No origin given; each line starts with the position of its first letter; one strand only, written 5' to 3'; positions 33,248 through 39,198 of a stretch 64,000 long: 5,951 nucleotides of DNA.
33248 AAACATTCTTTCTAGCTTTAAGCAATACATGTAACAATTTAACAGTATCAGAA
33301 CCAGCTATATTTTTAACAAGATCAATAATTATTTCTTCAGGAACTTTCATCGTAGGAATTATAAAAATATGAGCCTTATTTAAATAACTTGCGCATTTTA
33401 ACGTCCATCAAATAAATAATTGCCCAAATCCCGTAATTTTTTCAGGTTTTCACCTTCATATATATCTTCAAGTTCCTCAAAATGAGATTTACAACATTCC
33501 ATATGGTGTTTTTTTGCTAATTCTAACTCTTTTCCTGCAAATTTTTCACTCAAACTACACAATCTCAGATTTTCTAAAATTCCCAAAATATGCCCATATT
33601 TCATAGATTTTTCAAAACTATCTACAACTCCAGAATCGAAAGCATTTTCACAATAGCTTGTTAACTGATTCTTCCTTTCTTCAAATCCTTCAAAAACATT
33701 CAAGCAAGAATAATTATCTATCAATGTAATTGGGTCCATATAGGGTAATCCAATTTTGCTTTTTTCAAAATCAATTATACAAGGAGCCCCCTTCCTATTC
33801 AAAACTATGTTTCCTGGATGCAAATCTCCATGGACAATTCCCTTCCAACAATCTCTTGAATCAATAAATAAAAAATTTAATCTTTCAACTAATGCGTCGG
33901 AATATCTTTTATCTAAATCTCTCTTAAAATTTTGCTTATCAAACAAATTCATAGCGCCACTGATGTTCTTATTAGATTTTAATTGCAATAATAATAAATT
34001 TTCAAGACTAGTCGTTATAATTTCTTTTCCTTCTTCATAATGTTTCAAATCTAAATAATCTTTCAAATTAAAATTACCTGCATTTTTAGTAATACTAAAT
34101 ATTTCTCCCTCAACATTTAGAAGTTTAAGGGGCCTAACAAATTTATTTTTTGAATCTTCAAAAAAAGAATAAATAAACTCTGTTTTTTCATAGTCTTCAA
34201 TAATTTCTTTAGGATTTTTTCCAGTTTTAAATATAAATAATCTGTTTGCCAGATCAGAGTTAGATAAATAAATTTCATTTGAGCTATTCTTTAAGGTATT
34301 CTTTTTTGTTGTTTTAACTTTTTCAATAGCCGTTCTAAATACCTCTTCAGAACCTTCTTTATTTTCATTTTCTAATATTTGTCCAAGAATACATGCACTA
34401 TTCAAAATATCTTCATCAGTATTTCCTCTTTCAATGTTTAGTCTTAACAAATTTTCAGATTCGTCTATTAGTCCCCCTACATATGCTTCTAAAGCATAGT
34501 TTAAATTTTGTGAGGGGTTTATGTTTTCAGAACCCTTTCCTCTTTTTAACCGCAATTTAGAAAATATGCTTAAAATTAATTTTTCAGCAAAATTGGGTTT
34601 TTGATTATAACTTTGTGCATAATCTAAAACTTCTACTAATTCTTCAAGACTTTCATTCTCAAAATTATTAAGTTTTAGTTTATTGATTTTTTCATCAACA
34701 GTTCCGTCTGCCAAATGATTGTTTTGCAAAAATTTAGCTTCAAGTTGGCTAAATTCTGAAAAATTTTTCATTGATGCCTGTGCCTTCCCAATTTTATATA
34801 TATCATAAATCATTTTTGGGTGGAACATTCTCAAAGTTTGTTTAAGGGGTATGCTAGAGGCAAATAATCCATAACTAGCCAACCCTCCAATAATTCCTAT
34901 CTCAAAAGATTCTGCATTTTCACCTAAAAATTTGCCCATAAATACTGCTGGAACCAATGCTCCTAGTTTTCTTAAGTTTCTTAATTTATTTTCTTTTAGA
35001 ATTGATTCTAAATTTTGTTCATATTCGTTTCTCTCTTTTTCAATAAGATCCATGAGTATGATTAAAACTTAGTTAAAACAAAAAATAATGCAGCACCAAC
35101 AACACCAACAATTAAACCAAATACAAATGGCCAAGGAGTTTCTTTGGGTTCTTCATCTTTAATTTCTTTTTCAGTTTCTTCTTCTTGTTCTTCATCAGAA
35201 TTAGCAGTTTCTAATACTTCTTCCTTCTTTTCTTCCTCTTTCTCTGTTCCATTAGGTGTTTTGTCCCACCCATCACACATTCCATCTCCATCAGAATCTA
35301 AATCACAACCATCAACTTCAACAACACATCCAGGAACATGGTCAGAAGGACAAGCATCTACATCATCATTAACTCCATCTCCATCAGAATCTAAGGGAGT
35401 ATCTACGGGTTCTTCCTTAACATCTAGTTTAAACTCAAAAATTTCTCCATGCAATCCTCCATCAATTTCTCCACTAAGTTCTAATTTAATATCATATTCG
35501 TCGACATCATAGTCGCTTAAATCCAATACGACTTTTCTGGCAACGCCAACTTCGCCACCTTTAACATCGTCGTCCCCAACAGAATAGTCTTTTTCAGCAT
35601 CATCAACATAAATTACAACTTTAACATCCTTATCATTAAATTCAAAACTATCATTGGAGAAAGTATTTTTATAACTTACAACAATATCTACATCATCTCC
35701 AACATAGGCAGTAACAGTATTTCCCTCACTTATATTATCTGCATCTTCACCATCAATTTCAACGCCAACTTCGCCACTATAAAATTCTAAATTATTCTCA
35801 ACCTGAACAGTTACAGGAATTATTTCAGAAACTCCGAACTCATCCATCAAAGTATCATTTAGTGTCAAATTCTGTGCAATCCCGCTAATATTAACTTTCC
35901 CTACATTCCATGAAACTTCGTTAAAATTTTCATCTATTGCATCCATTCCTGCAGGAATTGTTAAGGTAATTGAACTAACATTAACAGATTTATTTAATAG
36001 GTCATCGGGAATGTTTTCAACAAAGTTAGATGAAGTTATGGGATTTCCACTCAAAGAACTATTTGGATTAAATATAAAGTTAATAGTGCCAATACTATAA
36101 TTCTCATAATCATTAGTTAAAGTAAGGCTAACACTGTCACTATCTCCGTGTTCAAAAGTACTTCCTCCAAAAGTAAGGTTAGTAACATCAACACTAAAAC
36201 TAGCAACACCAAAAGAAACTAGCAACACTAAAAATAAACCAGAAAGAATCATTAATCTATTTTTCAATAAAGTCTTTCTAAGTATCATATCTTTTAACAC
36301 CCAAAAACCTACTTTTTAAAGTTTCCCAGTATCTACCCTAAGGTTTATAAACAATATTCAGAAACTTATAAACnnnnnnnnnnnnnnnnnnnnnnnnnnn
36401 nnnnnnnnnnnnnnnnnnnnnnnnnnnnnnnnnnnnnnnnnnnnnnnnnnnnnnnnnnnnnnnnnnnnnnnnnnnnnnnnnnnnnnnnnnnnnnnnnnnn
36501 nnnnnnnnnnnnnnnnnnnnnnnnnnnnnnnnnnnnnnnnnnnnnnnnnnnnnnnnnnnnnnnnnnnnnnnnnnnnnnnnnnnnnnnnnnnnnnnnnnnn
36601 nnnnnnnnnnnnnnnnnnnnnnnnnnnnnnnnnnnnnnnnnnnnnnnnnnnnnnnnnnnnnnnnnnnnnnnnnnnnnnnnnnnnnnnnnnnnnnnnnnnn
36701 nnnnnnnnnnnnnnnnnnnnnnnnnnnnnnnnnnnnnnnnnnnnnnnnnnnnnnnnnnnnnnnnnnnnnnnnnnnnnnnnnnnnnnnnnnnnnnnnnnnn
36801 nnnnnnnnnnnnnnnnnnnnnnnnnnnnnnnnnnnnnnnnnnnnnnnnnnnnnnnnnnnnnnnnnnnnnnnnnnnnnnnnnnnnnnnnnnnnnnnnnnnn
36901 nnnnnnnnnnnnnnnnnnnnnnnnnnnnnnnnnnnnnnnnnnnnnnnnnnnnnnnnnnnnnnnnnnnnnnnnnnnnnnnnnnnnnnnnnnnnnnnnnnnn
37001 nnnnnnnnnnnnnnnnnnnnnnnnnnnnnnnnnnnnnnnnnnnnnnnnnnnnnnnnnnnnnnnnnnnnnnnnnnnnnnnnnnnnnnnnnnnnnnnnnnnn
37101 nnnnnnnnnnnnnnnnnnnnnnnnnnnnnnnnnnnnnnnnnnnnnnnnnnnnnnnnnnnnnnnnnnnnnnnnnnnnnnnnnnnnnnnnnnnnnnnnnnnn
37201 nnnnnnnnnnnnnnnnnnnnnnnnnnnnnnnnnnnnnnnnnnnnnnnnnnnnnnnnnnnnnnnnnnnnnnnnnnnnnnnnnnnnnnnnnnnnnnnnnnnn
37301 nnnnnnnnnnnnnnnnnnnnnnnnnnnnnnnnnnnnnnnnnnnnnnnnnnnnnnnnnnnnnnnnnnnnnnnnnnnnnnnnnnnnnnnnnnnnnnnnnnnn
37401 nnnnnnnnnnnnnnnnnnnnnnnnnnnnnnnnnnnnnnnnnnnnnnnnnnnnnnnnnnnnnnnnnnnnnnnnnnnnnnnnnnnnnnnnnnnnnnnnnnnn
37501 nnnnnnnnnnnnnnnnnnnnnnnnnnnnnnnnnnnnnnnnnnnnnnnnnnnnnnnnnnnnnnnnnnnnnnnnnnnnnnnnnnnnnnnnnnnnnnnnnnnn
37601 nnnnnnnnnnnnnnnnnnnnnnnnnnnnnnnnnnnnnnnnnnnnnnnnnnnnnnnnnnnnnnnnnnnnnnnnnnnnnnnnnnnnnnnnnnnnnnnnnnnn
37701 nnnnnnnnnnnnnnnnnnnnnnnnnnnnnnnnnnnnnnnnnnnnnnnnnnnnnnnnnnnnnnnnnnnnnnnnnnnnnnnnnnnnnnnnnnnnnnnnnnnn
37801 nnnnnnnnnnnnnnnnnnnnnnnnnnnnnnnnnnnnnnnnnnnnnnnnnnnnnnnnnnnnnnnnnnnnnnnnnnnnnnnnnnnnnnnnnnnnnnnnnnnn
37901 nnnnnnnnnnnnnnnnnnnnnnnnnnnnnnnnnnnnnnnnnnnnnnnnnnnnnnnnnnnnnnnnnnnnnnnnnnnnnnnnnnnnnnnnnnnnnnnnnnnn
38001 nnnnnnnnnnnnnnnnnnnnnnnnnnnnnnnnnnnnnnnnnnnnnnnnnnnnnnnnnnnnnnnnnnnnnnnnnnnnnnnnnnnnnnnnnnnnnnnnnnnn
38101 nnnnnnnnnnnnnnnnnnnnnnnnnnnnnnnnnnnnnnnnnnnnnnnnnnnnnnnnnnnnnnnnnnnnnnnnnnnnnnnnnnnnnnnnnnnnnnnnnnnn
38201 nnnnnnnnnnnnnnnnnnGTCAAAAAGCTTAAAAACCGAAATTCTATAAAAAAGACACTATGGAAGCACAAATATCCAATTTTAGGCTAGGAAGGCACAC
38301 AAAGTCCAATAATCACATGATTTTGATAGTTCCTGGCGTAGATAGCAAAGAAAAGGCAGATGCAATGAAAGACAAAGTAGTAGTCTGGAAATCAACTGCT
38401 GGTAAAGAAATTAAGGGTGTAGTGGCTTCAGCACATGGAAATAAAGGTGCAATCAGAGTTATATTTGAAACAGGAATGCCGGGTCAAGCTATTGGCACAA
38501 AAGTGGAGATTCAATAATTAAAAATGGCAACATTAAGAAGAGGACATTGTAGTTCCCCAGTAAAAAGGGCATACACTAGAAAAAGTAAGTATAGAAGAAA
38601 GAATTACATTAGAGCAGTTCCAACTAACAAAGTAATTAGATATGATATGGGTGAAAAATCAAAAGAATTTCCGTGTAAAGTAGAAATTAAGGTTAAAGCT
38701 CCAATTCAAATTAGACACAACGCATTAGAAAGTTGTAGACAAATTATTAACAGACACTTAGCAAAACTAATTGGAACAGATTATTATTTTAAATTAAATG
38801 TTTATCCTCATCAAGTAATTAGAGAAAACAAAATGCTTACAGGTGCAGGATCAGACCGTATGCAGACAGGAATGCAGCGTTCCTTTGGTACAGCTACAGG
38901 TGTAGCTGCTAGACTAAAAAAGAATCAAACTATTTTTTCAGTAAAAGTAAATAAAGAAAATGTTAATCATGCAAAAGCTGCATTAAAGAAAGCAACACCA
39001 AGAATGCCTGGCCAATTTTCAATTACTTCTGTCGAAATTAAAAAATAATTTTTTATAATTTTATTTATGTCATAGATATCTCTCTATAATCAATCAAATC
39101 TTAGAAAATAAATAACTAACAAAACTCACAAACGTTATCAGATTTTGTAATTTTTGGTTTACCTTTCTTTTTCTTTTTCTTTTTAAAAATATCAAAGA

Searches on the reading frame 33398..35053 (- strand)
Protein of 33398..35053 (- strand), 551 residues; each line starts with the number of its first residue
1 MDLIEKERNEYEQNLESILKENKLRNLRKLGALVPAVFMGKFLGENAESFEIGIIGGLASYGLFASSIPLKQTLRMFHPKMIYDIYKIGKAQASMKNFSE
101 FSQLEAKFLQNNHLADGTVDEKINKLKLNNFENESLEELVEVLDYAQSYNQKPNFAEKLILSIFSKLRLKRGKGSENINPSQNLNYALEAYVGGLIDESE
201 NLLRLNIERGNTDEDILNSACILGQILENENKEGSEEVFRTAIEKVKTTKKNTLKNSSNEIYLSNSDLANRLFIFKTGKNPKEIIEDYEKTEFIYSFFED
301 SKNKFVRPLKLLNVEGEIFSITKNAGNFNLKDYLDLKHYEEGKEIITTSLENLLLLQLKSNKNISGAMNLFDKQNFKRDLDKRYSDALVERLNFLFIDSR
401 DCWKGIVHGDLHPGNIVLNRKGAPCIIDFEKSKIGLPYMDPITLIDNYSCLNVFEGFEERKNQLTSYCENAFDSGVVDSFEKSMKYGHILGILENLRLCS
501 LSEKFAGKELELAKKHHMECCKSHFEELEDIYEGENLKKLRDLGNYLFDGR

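Call 38: search_protein_families(library=pfam, proteins=[window:33398-35053:-], max_evalue=0.00001)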
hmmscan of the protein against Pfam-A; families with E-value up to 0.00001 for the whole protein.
window:33398-35053:- (551 aa): 2 families
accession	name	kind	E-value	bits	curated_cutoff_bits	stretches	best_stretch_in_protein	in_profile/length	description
PF01636.29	APH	-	1e-09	39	23.2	1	401-451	165-215/239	Phosphotransferase enzyme family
PF19974.5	TCAD9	-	8.6e-07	28.9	40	1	393-439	293-331/429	Ternary complex associated domain 9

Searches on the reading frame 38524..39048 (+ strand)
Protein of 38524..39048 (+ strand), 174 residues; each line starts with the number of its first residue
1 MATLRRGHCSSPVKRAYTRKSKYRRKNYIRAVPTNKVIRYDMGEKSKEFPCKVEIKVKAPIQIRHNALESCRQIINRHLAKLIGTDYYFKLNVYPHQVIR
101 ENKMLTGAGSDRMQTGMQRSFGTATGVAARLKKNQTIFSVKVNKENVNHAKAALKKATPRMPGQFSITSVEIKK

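Call 39: search_protein_families(library=pfam, proteins=[window:38524-39048:+], max_evalue=0.00001)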
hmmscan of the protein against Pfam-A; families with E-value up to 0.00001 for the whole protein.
window:38524-39048:+ (174 aa): 1 family
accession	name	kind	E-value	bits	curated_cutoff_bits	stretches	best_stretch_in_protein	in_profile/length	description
PF00252.24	Ribosomal_L16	-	6.6e-28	97.7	27.9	1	19-167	2-131/132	Ribosomal protein L16p/L10e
